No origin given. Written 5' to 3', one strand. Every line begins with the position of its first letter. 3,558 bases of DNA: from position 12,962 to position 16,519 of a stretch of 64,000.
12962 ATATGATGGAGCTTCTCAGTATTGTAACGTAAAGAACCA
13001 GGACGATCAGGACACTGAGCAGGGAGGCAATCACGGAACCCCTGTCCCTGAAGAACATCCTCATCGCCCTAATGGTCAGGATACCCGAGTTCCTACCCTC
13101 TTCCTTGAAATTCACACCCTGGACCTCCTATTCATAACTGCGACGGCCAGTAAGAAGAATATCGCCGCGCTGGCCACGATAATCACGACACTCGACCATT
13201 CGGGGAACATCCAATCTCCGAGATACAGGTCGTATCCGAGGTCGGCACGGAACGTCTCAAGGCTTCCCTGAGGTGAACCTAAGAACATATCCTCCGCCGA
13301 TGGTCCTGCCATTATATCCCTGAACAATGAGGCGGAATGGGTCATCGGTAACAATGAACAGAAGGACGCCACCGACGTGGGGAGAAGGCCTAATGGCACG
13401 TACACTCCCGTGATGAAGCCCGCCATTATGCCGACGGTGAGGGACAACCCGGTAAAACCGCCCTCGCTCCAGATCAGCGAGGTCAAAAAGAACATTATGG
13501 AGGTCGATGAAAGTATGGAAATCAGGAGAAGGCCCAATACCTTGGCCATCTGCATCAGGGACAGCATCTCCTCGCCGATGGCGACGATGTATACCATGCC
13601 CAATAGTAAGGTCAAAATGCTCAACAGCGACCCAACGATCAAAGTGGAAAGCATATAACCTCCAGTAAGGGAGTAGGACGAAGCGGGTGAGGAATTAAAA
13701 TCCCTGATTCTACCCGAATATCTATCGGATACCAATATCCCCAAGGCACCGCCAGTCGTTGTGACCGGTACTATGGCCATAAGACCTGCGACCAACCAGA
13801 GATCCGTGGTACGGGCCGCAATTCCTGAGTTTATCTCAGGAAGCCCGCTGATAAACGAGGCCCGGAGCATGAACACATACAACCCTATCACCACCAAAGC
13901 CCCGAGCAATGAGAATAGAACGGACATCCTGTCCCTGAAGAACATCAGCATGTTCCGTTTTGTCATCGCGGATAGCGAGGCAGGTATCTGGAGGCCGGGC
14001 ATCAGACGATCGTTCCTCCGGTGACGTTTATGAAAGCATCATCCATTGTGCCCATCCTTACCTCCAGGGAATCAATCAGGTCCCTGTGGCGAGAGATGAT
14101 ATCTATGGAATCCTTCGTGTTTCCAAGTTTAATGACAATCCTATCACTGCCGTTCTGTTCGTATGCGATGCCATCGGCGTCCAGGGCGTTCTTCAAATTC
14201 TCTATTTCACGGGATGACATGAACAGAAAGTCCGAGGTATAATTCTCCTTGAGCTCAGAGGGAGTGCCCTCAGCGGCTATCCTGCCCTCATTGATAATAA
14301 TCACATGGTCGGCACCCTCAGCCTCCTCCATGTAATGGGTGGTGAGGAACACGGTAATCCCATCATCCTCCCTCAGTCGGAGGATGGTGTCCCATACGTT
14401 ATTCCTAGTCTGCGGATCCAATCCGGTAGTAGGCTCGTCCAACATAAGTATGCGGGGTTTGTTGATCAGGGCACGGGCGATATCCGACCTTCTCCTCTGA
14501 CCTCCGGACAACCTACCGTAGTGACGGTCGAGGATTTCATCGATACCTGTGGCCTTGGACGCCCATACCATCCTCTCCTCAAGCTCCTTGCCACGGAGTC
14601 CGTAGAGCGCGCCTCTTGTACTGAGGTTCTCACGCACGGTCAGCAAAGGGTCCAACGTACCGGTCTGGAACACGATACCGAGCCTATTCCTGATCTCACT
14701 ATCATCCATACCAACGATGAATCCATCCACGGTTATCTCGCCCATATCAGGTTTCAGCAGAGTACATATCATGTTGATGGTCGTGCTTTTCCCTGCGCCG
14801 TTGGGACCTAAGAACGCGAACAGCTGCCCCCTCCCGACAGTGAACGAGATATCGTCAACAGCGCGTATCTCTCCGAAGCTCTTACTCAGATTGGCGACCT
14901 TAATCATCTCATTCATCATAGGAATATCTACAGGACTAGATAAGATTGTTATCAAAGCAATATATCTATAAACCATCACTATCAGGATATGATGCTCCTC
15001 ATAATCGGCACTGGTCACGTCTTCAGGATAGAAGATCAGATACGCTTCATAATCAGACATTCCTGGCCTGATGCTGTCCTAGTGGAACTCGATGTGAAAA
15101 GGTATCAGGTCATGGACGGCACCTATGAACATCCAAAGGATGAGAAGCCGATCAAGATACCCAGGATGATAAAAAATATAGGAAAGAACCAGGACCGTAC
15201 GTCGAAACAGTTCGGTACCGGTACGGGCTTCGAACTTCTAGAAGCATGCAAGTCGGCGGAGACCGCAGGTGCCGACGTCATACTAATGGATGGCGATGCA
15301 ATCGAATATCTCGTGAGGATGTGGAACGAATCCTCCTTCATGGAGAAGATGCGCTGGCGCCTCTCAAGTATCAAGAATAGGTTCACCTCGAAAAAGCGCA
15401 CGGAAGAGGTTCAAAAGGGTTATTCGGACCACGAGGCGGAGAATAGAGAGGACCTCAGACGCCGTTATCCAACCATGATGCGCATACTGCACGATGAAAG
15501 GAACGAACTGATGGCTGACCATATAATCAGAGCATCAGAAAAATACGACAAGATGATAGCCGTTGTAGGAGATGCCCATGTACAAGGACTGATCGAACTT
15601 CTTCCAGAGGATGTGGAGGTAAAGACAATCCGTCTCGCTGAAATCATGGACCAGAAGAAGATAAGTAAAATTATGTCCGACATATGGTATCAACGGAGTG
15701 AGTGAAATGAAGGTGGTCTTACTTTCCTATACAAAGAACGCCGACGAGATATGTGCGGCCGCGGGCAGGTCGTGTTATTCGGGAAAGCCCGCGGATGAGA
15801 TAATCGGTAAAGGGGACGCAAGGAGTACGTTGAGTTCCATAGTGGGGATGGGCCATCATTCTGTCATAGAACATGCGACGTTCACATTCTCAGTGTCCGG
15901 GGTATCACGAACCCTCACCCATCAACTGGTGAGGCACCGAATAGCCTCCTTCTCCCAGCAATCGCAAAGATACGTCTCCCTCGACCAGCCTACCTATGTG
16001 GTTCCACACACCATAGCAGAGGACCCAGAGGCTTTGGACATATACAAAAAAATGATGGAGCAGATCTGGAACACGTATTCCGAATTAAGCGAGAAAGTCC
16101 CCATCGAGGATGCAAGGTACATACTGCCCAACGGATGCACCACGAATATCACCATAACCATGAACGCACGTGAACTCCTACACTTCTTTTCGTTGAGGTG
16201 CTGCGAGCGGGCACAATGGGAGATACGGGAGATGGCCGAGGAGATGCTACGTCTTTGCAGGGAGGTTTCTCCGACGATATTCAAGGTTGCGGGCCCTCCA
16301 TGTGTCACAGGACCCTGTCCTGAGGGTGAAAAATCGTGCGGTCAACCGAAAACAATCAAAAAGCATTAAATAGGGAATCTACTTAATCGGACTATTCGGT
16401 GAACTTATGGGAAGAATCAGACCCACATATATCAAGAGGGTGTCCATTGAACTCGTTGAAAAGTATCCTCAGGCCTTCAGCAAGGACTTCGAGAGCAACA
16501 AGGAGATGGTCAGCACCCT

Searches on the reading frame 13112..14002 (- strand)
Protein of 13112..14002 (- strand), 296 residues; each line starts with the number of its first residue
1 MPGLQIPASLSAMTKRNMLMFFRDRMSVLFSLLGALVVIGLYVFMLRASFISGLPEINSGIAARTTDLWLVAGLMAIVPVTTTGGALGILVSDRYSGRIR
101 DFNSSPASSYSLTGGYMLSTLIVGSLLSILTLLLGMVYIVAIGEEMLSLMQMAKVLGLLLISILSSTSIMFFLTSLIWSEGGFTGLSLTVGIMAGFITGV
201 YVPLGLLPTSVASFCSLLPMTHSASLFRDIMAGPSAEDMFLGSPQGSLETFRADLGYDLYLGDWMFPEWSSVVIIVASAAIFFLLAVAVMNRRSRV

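Call 83: search_protein_families(library=pfam, proteins=[window:13112-14002:-], max_evalue=0.00001)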
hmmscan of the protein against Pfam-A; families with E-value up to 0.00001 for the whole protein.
window:13112-14002:- (296 aa): 1 family
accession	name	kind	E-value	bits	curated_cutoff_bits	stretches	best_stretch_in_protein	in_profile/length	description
PF12698.13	ABC2_membrane_3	-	2.3e-10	40.6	31.6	1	71-287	164-346/347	ABC-2 family transporter protein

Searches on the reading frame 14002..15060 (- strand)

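Call 83: search_protein_families(library=pfam, proteins=[window:14002-15060:-], max_evalue=0.00001)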
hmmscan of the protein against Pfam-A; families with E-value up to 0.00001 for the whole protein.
window:14002-15060:- (352 aa): 2 families
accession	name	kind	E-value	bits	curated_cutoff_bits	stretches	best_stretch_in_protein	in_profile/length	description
PF00005.33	ABC_tran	-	1.1e-34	120.4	25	1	69-212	2-137/137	ABC transporter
PF13304.12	AAA_21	-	2e-08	35.1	27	0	200-242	257-298/304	AAA domain, putative AbiEii toxin, Type IV TA system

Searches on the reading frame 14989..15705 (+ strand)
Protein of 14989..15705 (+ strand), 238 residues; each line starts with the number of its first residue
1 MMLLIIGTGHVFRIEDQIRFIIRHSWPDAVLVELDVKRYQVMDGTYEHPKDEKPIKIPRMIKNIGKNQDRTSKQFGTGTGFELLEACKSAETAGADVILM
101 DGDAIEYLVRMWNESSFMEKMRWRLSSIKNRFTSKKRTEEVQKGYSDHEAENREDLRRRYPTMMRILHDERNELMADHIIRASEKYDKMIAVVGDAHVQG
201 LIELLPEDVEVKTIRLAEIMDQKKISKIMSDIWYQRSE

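Call 87: search_protein_families(library=pfam, proteins=[window:14989-15705:+], max_evalue=0.0001)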
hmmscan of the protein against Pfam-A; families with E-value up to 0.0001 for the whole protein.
window:14989-15705:+ (238 aa): 1 family
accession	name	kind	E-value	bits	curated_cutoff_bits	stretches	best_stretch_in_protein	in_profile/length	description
PF01963.22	TraB_PrgY_gumN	-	5.3e-10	40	26.8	1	5-205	14-254/263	TraB/PrgY/gumN family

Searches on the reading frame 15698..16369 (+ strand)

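Call 87: search_protein_families(library=pfam, proteins=[window:15698-16369:+], max_evalue=0.0001)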
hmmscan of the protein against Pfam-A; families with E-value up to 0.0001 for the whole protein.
window:15698-16369:+ (223 aa): 1 family
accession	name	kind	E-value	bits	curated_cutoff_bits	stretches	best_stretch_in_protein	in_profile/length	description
PF02511.20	Thy1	-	2.2e-73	246.6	24.8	1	8-193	2-191/191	Thymidylate synthase complementing protein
